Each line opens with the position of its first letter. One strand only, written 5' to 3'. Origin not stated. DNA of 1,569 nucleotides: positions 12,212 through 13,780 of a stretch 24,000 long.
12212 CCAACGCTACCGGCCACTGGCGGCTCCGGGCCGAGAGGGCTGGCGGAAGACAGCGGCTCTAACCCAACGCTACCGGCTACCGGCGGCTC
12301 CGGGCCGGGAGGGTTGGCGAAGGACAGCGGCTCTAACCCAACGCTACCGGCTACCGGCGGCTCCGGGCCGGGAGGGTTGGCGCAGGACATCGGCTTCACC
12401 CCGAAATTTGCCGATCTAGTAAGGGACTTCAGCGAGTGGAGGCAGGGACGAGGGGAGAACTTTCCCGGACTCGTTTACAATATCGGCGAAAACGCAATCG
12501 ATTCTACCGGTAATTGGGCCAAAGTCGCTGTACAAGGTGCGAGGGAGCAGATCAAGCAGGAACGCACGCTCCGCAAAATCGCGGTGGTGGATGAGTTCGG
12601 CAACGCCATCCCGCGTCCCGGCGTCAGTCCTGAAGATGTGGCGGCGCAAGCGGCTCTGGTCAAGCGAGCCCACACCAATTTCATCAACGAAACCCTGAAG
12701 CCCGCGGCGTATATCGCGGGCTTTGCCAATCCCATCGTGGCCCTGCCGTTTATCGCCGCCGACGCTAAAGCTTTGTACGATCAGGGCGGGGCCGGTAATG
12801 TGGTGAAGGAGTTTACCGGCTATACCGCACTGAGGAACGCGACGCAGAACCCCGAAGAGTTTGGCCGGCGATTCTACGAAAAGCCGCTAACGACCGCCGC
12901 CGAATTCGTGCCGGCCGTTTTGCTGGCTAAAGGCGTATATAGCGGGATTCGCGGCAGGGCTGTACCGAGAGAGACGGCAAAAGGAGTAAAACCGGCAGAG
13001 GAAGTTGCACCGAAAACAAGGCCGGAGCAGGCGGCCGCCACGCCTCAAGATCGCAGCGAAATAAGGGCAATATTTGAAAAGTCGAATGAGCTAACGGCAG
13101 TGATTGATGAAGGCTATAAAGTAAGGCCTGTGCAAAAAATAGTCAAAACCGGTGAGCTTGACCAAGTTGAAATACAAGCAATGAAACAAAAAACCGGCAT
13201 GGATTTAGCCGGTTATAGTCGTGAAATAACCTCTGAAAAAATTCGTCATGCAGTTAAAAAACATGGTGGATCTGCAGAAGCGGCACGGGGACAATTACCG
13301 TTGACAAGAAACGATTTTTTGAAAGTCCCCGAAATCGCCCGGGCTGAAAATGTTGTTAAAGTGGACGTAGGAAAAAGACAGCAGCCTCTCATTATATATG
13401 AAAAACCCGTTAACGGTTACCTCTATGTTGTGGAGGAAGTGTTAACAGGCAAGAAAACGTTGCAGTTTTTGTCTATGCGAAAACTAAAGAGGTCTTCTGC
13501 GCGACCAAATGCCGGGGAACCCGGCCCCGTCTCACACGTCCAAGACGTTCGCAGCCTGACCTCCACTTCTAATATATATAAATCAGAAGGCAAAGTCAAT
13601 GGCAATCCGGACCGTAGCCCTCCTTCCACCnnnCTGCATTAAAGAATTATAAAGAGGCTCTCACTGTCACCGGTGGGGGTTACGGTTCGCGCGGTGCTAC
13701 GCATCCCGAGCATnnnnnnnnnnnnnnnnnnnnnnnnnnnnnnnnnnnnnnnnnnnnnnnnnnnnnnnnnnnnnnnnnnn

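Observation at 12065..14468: Ejection-type protein ending in a PBECR-like nuclease module, followed by a paralogous stand-alone module and degenerate module tails (cassette array?)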

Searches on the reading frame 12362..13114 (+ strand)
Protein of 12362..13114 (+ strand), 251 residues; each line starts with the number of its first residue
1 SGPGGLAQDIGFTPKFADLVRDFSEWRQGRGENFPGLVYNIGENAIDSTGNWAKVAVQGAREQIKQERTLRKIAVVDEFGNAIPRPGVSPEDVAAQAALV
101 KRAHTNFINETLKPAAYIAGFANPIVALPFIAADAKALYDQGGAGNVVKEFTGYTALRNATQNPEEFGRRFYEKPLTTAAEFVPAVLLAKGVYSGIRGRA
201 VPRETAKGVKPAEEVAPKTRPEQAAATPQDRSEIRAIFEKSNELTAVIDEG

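Call 19: search_protein_representatives(protein=window:12362-13114:+)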
Query: 251 residues. Proteins with E-value up to 0.001 (for the whole library): 26; up to 1e-10: 16; up to 1e-30: 3. The best 26 are listed.
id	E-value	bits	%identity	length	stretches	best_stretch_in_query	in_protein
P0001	3.8e-106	370.3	100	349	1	76-251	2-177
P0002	1.2e-31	126.4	99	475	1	183-251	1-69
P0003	3.1e-31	125.1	40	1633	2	35-212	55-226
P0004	5.3e-26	107.9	42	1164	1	45-218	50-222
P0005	3.1e-23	98.9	40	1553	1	34-218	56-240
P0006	2.1e-21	92.9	40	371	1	40-211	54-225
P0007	7.4e-19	84.6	34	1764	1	38-202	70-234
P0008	2.6e-17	79.5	32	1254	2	43-200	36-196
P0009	5.8e-17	78.4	40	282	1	19-197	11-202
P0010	6.5e-17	78.2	44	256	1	100-195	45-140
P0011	5.4e-15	71.9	38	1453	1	44-236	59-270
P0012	8.3e-15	71.3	37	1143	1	44-199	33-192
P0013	2.3e-14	69.9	38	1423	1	78-213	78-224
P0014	9.0e-13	64.6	38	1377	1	44-185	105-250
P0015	9.5e-13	64.6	35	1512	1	19-202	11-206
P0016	2.4e-11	60.0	38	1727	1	97-224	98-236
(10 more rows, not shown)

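Call 20: search_protein_families(library=pfam, proteins=[P0003, P0004, P0005, P0007, P0008, P0011], max_evalue=0.001)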
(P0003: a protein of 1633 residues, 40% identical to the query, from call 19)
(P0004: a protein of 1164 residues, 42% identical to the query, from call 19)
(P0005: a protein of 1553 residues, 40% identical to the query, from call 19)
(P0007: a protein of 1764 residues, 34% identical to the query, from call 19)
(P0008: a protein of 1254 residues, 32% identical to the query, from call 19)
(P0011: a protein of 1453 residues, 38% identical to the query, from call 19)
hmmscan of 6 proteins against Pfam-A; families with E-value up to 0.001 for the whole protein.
P0003 (1633 aa): 2 families
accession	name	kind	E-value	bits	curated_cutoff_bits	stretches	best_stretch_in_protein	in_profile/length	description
PF18857.6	LPD38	-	6e-42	144.3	27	1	1345-1536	2-189/189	Large polyvalent protein associated domain 38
PF18809.6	PBECR1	-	4.3e-14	53.3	27.6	1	462-558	1-103/104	phage-Barnase-EndoU-ColicinE5/D-RelE like nuclease1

P0004 (1164 aa): 0 families

P0005 (1553 aa): 2 families
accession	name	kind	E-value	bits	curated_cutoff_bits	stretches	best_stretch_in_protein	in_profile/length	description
PF18857.6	LPD38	-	6.2e-44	150.8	27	1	1291-1458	1-187/189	Large polyvalent protein associated domain 38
PF18812.6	PBECR3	-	2.3e-13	50.5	30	1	412-520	12-109/115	phage-Barnase-EndoU-ColicinE5/D-RelE like nuclease3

P0007 (1764 aa): 3 families
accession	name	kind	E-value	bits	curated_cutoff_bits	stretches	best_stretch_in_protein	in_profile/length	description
PF18857.6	LPD38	-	2.8e-48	164.9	27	1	1486-1654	1-185/189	Large polyvalent protein associated domain 38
PF01464.25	SLT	-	1.3e-29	102.6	21.3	1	286-391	3-115/117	Transglycosylase SLT domain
PF13406.11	SLT_2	-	4.2e-05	23.4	24.3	0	316-339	151-174/292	Transglycosylase SLT domain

P0008 (1254 aa): 1 family
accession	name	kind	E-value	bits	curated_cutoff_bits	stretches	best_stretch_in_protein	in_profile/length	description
PF18857.6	LPD38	-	5e-39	134.8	27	1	988-1153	3-189/189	Large polyvalent protein associated domain 38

P0011 (1453 aa): 1 family
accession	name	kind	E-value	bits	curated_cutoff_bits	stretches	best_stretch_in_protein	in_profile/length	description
PF18857.6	LPD38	-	7.3e-36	124.5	27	1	1177-1328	1-170/189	Large polyvalent protein associated domain 38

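Call 21: search_protein_families(library=pfam, proteins=[P0012, P0013, P0015, P0016], max_evalue=0.001)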
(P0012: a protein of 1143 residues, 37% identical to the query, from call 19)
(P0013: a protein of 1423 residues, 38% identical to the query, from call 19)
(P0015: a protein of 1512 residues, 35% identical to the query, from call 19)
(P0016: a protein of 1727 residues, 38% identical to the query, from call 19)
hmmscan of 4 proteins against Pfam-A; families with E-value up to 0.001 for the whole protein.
P0012 (1143 aa): 0 families

P0013 (1423 aa): 1 family
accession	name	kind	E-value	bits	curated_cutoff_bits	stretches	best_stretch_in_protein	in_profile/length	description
PF00877.26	NLPC_P60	-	2.7e-12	47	23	1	269-334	1-61/105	NlpC/P60 family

P0015 (1512 aa): 1 family
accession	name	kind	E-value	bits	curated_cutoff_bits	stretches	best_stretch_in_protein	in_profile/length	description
PF18857.6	LPD38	-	3e-49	168.1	27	1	1252-1409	1-176/189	Large polyvalent protein associated domain 38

P0016 (1727 aa): 4 families
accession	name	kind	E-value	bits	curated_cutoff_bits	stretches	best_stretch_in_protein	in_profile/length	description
PF18857.6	LPD38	-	3.9e-44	151.4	27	1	1466-1634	1-188/189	Large polyvalent protein associated domain 38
PF00877.26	NLPC_P60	-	1.3e-12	48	23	1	269-334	1-61/105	NlpC/P60 family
PF13151.12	DUF3990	-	3.7e-05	23.9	32.2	1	484-553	4-73/152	Protein of unknown function (DUF3990)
PF18760.7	ART-PolyVal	-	0.00035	21.8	31.2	0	481-579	7-92/140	ADP-Ribosyltransferase in polyvalent proteins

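Call 72: predict_structure(alignment_id=A2)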
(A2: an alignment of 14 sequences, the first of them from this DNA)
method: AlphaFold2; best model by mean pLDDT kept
length: 218 residues; sequences in the alignment: 14
mean_pLDDT: 75.8   pTM: 0.53
mean pLDDT of the five models: 75.8, 70.1, 69.5, 62.1, 57.3
residues with pLDDT >= 90: 33; 70-90: 124; 50-70: 51; < 50: 10
segments of 3 or more residues with pLDDT < 50: 195-201
pLDDT, mean of each block of 10 residues (from residue 1): 63 67 70 74 83 92 89 94 90 83 75 81 88 82 85 82 76 71 60 49 53 58
secondary structure, 60 per line:
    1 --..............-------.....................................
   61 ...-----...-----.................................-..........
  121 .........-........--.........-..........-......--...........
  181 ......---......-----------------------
elements in order: H3-16 H24-60 E61-63 E69-71 H77-109 H111-129 H131-138 H141-149 H151-160 H162-167 H170-186 H190-195

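Call 75: fold_search(model_id=the predicted structure, library=pdb)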
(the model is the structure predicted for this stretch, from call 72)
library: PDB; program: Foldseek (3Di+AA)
matches with E <= 10: 86; with E <= 0.001: 0
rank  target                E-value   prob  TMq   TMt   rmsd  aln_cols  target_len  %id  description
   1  8oup_A                4.7e-01  0.28  0.21  0.27  13.2       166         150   10  Structural characterization of the hexa-coordinated globin from Spisula solidissima (released 2023-07-05)
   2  8oup_B                8.5e-01  0.23  0.23  0.29  12.7       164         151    6  Structural characterization of the hexa-coordinated globin from Spisula solidissima (released 2023-07-05)
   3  6otw_B                1.2e+00  0.18  0.23  0.29  15.4       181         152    9  Crystallographic Structure of (HbII-HbIII)-O2 from Lucina pectinata at pH 5.0 (released 2020-04-01)
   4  9crw_F                1.2e+00  0.09  0.17  0.17  19.6       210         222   10  Crystal structure of the Candida albicans kinesin-8 proximal tail domain (released 2024-09-04)
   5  6ejq_E                1.4e+00  0.25  0.15  0.30   9.6        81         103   18  Crystal structure of a C-terminally truncated small terminase protein from the thermophilic bacteriophage G20c (released 2018-10-10)
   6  3pt7_B                1.4e+00  0.16  0.23  0.29  15.3       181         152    9  Structure of HbII-III-Oxy from Lucina pectinata at pH 5.0 (released 2011-12-07)
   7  4xvn_B                1.5e+00  0.21  0.17  0.28  11.6        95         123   18  Crystal structure of the small terminase from thermophilic phage G20C (released 2016-02-10)
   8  6uuj_K                1.5e+00  0.11  0.20  0.25  22.3       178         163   13  Structure of PE5-PPE4-EspG3 complex from the type VII (ESX-3) secretion system, space group P212121 (released 2020-01-29)
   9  6ixg_B                2.3e+00  0.04  0.13  0.13  23.5       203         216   14  Crystal structure of native apo SH3BP5 (P41) (released 2019-03-20)
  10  6ejq_D                2.5e+00  0.15  0.18  0.26  12.0        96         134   18  Crystal structure of a C-terminally truncated small terminase protein from the thermophilic bacteriophage G20c (released 2018-10-10)
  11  6v1i_A                2.7e+00  0.15  0.18  0.26  11.7        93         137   16  Cryo-EM reconstruction of the thermophilic bacteriophage P74-26 small terminase- symmetric (released 2020-02-12)
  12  8k91_A                2.7e+00  0.08  0.18  0.08  11.5       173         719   10  CryoEM structure of LonC S582A hepatmer with Lysozyme (released 2024-08-07)
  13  6ejq_I                2.9e+00  0.09  0.11  0.27  12.8        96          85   14  Crystal structure of a C-terminally truncated small terminase protein from the thermophilic bacteriophage G20c (released 2018-10-10)
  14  5oqm_k                3.0e+00  0.15  0.21  0.35  20.3       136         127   12  STRUCTURE OF YEAST TRANSCRIPTION PRE-INITIATION COMPLEX WITH TFIIH AND CORE MEDIATOR (released 2018-05-09)
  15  6ejq_C                3.0e+00  0.13  0.17  0.25  11.6        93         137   18  Crystal structure of a C-terminally truncated small terminase protein from the thermophilic bacteriophage G20c (released 2018-10-10)
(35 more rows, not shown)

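Call 83: search_protein_families(library=pfam, proteins=[window:12401-13081:+], max_evalue=1)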
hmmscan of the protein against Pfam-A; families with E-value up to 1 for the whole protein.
window:12401-13081:+ (227 aa): 0 families

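Call 104: fold_search(model_id=the predicted structure, library=viral)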
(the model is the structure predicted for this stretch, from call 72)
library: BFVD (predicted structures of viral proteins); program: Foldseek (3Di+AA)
matches with E <= 10: 255; with E <= 0.001: 0
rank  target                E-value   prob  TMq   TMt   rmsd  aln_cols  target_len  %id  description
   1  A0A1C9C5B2            5.1e-02  0.75  0.24  0.28  20.6       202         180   14  Uncharacterized protein [Heterosigma akashiwo virus 01]
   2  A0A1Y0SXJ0            1.3e-01  0.69  0.28  0.08  22.4       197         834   14  SbcC protein [Pseudomonas phage Noxifer]
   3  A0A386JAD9            6.3e-01  0.30  0.28  0.29  18.3       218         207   10  Transmembrane protein [Heliothis virescens ascovirus 3h]
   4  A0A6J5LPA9            7.0e-01  0.16  0.20  0.15  25.4       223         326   11  Uncharacterized protein [uncultured Caudovirales phage]
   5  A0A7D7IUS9            7.4e-01  0.23  0.25  0.07  20.7       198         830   15  (no name in the UniProt tables at hand)
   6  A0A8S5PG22            9.7e-01  0.15  0.22  0.06  27.9       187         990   13  Minor tail protein [Siphoviridae sp. ctsxw88]
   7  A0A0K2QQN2            1.0e+00  0.23  0.28  0.31  14.8       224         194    9  Uncharacterized protein [Ralstonia phage RSF1]
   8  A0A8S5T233            1.1e+00  0.12  0.14  0.11  13.5       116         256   15  Terminase small subunit [Siphoviridae sp. ctEeW6]
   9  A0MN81                1.2e+00  0.16  0.22  0.18  21.9       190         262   13  (no name in the UniProt tables at hand)
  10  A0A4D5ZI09            1.2e+00  0.09  0.20  0.22  35.6       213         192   12  (no name in the UniProt tables at hand)
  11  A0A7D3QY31            1.3e+00  0.15  0.14  0.12  11.3       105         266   15  (no name in the UniProt tables at hand)
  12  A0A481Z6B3            1.3e+00  0.11  0.17  0.18  16.1       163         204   12  Transmembrane protein [Pithovirus LCPAC202]
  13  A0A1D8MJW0            1.4e+00  0.04  0.12  0.09  22.5       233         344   12  Putative rep protein [uncultured virus]
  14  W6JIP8                1.5e+00  0.33  0.20  0.29  19.4        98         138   14  Uncharacterized protein [Alphaentomopoxvirus acuprea]
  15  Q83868                1.6e+00  0.30  0.19  0.11  14.9        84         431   12  Polypeptide [Nilaparvata lugens reovirus]
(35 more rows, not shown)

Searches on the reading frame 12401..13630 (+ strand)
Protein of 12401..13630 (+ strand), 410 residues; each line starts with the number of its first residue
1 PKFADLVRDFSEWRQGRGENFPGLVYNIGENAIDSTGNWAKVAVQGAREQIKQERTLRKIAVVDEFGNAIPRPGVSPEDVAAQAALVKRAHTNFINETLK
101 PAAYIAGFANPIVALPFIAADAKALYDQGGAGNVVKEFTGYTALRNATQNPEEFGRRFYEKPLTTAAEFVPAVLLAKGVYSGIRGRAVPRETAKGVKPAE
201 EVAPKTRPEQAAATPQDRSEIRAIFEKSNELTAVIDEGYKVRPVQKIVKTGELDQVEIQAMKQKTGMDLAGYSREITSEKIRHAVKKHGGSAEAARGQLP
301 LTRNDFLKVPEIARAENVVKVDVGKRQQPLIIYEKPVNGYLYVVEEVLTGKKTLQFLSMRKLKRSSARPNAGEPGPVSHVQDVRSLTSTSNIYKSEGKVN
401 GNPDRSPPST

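Call 79: find_related_loci(query=window:12401-13630:+, collection=metagenome_contigs, flank=10000)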
Query window:12401-13630:+ (410 aa) in metagenome_contigs; peptide patterns used: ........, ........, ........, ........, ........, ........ (x = any residue, [..] = any of these).
114 stretches matched a pattern, but none encodes a relative of the query by tblastn (E <= 1e-3).

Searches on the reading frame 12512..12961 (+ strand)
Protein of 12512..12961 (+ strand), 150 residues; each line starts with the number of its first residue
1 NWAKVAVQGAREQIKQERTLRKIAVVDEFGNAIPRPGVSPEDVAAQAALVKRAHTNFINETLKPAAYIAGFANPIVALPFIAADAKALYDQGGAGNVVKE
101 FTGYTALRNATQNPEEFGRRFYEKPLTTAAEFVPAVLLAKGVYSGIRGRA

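Call 36: find_related_loci(query=A3, collection=genome_contigs, flank=10000)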
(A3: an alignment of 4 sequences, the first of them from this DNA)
Query A3 (150 aa) in genome_contigs; peptide patterns used: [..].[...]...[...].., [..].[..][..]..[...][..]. (x = any residue, [..] = any of these).
66 stretches matched a pattern, but none encodes a relative of the query by tblastn (E <= 1e-3).

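Call 37: find_related_loci(query=A3, collection=viral_contigs, flank=10000)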
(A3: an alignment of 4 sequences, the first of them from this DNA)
Query A3 (150 aa) in viral_contigs; peptide patterns used: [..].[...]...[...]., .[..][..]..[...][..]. (x = any residue, [..] = any of these).
89 stretches matched a pattern; 3 encode a relative of the query (tblastn E <= 1e-3); 3 distinct loci.
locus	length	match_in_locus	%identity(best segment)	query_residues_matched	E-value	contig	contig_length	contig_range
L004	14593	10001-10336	55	37-149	2e-36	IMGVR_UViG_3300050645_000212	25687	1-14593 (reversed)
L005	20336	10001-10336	55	37-149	1e-35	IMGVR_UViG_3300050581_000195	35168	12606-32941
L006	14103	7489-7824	53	37-149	5e-35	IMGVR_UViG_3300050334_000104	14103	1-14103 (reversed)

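Call 40: search_protein_families(library=pfam, proteins=[L005:9692-14617:+, L005:8561-9679:+, L005:15091-15480:+, L005:15248-16033:+, L005:4774-6855:+], max_evalue=0.001)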
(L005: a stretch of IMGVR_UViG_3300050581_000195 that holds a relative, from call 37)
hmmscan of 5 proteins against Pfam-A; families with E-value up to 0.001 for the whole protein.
L005:9692-14617:+ (1641 aa): 2 families
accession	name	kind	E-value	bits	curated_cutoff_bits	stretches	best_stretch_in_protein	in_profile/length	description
PF18857.6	LPD38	-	1.1e-39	137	27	1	1353-1544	2-189/189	Large polyvalent protein associated domain 38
PF18812.6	PBECR3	-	9.2e-22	77.6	30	1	468-576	9-111/115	phage-Barnase-EndoU-ColicinE5/D-RelE like nuclease3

L005:8561-9679:+ (372 aa): 0 families

L005:15091-15480:+ (129 aa): 0 families

L005:15248-16033:+ (261 aa): 1 family
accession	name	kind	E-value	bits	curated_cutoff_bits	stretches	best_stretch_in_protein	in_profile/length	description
PF01520.23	Amidase_3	-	7.4e-45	153.5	27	1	80-255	2-171/174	N-acetylmuramoyl-L-alanine amidase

L005:4774-6855:+ (693 aa): 1 family
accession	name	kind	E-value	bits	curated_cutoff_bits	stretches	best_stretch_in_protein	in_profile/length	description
PF02839.19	CBM_5_12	-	3e-05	24.4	26.2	0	256-286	2-29/44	Carbohydrate-binding module family 5/12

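Call 80: find_related_loci(query=A3, collection=metagenome_contigs, flank=8000)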
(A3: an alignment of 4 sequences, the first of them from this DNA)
Query A3 (150 aa) in metagenome_contigs; peptide patterns used: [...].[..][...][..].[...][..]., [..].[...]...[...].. (x = any residue, [..] = any of these).
238 stretches matched a pattern; 1 encode a relative of the query (tblastn E <= 1e-3); 1 distinct loci.
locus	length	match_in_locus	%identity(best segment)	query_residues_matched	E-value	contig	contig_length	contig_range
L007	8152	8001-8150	49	36-84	3e-8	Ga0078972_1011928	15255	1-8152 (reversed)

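Call 82: search_protein_families(library=phrogs, proteins=[L005:9692-14617:+, L005:8561-9679:+, L005:7842-8585:+], max_evalue=0.001)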
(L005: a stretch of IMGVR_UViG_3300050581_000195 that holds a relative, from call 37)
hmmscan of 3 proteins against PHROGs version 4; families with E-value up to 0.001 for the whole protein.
L005:9692-14617:+ (1641 aa): 3 families
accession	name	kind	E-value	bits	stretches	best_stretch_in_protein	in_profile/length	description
phrog_9854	-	unknown function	3.6e-113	380.5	1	649-1628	690-1620/1636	-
phrog_14770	-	unknown function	3.1e-18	65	1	1250-1369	3002-3130/3427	-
phrog_894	-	lysis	7.2e-05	22.9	1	280-386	87-195/389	endolysin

L005:8561-9679:+ (372 aa): 0 families

L005:7842-8585:+ (247 aa): 1 family
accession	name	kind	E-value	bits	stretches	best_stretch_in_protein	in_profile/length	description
phrog_4287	-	DNA, RNA and nucleotide metabolism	1.8e-10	41.6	1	88-241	124-310/392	DNA ejection protein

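Call 83: search_protein_families(library=pfam, proteins=[L005:11552-12391:+, L005:10400-10900:+], max_evalue=1)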
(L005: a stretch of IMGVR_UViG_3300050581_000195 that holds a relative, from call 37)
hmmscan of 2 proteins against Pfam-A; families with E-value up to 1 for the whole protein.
L005:11552-12391:+ (280 aa): 0 families

L005:10400-10900:+ (167 aa): 3 families
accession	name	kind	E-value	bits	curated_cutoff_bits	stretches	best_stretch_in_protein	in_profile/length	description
PF08291.16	Peptidase_M15_3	-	0.16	12.6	23.2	1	36-98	34-93/108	Peptidase M15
PF22270.1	MlrA_helical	-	0.19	12.2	27.7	1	22-54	12-43/75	Transcriptional regulator MlrA, helical domain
PF13539.11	Peptidase_M15_4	-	0.23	12.5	25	1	62-98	5-53/70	D-alanyl-D-alanine carboxypeptidase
